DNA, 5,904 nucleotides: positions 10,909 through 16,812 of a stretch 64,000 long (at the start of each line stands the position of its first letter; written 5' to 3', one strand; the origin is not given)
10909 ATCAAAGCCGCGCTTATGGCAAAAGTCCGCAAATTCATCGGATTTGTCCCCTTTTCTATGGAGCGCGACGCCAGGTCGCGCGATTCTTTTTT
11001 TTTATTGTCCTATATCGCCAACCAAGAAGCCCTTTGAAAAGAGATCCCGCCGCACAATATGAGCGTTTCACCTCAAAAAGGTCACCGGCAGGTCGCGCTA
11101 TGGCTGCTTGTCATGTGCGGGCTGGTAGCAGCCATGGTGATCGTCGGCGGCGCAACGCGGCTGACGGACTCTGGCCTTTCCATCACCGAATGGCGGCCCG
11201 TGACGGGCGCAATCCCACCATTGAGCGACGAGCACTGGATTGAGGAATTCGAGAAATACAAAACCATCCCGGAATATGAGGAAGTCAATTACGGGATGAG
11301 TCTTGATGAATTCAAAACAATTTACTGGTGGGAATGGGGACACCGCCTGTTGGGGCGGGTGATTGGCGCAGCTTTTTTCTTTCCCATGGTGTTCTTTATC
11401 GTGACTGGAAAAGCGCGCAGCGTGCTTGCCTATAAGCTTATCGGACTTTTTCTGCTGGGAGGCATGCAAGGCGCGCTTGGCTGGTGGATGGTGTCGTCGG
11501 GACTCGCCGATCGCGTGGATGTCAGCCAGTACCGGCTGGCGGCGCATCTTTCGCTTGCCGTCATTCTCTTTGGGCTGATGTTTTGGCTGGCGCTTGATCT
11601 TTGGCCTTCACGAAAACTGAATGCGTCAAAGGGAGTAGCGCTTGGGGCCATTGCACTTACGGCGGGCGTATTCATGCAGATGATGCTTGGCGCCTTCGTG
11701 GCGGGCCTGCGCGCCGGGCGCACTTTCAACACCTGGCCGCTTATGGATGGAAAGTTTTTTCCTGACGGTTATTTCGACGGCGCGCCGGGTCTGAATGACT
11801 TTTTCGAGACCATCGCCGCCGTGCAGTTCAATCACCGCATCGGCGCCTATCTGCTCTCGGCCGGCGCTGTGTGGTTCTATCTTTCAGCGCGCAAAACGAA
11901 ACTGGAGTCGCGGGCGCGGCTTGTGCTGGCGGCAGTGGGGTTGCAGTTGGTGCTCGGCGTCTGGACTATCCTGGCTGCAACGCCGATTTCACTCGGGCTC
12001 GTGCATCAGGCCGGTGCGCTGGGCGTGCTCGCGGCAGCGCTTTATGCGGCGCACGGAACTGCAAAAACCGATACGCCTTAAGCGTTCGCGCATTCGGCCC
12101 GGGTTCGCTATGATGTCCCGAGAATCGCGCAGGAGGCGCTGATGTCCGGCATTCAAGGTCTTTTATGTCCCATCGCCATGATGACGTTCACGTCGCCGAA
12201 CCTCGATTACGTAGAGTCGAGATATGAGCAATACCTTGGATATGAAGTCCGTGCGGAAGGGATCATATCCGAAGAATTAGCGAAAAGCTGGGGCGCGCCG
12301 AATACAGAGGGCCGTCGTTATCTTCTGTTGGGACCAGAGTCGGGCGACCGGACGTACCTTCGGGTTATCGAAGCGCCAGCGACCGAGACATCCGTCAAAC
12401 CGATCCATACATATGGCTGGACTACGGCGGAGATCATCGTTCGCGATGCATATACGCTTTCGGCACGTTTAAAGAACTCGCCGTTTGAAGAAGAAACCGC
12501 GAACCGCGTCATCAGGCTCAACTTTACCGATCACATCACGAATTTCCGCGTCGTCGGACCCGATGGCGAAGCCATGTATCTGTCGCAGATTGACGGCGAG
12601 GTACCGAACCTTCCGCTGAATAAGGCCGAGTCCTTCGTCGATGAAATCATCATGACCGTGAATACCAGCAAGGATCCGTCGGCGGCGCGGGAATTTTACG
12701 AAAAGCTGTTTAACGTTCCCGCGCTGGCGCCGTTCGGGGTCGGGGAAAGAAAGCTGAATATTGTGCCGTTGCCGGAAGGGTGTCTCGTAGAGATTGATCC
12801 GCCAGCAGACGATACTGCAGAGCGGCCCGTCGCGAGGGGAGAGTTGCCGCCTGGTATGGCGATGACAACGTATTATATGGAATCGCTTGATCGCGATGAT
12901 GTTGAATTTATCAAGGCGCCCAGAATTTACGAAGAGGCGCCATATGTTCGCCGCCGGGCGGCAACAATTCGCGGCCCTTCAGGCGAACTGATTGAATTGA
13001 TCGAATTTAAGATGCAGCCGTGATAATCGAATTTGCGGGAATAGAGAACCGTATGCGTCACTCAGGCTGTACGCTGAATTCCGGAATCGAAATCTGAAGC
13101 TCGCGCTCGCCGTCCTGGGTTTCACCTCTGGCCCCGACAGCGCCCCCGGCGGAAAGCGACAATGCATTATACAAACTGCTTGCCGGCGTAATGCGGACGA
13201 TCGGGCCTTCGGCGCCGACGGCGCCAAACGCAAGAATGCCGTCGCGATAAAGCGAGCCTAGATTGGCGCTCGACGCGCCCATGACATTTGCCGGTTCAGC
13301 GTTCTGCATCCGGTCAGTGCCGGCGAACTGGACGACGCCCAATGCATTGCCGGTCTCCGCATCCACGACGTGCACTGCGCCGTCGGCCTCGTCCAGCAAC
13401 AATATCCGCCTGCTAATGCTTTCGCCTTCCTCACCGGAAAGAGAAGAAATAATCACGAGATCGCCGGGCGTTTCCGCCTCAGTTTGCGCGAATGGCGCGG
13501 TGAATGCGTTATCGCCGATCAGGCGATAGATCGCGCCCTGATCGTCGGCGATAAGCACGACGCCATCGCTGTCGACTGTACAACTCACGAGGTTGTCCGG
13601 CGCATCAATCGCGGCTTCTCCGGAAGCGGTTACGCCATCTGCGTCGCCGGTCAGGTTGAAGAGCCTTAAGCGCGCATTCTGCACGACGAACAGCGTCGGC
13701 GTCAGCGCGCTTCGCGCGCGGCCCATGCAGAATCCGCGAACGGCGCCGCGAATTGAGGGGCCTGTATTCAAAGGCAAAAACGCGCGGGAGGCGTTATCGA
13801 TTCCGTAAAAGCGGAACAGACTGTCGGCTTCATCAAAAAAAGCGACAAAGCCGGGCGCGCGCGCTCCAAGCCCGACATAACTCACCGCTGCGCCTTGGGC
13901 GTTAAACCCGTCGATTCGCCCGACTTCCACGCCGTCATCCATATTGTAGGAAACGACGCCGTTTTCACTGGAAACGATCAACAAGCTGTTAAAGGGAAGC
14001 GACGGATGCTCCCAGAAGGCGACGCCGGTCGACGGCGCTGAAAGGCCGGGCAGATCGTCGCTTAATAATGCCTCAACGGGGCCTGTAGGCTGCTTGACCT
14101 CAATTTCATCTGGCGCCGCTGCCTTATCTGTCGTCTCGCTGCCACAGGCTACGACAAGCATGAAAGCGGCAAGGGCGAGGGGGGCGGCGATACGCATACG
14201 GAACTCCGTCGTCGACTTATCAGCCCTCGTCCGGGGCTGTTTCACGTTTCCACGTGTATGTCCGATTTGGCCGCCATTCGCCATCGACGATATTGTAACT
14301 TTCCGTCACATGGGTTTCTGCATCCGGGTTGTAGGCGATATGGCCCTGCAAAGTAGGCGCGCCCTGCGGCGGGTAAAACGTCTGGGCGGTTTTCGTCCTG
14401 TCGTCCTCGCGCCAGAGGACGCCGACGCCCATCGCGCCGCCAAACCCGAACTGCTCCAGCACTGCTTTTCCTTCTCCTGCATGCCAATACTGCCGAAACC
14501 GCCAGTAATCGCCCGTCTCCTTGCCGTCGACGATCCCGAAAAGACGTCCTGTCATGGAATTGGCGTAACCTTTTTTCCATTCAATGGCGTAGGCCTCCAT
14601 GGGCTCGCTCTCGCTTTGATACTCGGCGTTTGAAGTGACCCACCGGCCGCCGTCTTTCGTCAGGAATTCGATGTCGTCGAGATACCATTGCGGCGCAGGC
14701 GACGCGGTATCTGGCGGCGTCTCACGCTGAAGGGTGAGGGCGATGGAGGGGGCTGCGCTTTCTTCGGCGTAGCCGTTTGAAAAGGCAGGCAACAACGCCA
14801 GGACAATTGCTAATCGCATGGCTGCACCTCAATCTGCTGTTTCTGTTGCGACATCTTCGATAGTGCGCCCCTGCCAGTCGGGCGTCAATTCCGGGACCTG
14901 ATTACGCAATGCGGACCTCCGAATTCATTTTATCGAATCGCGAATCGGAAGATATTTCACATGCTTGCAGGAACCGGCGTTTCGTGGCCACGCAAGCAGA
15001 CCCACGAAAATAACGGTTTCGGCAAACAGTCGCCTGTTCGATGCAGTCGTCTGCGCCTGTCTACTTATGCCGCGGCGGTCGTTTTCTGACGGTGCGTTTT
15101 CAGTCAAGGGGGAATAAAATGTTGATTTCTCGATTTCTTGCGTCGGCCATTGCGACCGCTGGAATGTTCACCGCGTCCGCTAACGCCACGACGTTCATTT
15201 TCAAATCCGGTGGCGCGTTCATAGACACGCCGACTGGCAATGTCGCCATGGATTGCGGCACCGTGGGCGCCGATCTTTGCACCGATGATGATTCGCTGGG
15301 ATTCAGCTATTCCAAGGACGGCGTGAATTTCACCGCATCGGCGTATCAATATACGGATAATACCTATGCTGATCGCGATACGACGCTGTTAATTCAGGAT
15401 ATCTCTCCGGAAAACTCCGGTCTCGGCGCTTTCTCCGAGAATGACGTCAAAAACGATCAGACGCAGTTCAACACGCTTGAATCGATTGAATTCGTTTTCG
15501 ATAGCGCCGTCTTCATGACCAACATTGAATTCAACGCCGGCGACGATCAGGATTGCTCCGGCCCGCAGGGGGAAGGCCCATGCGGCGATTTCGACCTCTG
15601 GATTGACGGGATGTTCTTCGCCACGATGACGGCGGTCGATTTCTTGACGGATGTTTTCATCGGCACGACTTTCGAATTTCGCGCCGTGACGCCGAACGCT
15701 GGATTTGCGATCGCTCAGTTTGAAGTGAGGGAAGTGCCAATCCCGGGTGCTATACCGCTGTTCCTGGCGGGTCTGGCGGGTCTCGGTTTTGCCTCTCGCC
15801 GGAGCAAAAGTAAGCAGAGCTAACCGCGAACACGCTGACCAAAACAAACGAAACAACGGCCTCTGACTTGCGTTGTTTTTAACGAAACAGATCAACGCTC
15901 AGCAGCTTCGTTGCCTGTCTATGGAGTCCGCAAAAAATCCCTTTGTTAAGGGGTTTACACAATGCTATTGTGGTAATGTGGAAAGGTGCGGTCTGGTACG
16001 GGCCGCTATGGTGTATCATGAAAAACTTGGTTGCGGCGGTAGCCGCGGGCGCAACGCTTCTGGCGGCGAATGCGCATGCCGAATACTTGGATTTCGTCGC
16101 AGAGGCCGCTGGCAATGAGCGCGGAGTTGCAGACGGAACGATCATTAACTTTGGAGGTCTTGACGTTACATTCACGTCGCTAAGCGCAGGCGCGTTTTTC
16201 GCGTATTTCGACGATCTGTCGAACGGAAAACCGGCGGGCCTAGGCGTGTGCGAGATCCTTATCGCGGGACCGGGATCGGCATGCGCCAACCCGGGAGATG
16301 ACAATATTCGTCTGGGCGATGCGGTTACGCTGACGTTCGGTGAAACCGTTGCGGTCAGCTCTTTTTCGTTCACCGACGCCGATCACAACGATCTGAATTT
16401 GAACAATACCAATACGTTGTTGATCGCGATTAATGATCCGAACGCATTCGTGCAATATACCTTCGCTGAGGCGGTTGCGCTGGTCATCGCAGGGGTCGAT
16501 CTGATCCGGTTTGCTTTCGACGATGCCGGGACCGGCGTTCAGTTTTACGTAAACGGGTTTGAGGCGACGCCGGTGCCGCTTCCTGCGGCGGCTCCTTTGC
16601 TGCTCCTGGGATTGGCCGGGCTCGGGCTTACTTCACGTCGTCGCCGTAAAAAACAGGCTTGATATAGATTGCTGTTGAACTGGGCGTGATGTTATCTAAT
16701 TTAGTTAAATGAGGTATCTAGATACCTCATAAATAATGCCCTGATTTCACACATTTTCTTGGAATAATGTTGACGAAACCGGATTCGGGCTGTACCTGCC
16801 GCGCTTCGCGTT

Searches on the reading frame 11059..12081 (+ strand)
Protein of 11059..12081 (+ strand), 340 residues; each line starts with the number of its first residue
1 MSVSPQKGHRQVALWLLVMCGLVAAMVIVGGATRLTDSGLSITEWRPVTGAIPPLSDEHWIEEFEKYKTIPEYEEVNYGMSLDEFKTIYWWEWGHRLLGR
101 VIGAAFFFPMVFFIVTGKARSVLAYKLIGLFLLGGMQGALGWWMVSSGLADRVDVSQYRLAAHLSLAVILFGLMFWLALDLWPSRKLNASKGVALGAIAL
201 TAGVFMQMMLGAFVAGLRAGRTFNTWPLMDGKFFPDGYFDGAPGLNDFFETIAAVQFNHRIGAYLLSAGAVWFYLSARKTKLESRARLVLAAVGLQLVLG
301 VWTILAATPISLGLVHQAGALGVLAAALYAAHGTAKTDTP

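Call 66: search_protein_families(library=pfam, proteins=[window:11059-12081:+], max_evalue=0.00001)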
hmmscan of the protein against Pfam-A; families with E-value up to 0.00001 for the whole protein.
window:11059-12081:+ (340 aa): 1 family
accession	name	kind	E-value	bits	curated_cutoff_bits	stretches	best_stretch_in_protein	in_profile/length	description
PF02628.20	COX15-CtaA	-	1.7e-108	362.9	29.9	1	14-327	2-321/322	Cytochrome oxidase assembly protein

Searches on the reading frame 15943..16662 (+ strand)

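Call 28: search_protein_families(library=pfam, proteins=[window:15943-16662:+], max_evalue=0.01)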
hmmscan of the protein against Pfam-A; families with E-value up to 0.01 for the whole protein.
window:15943-16662:+ (239 aa): 1 family
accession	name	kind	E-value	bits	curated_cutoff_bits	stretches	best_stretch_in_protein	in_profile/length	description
PF07589.16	PEP-CTERM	-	0.0011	19.4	20.7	1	210-234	1-24/24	PEP-CTERM motif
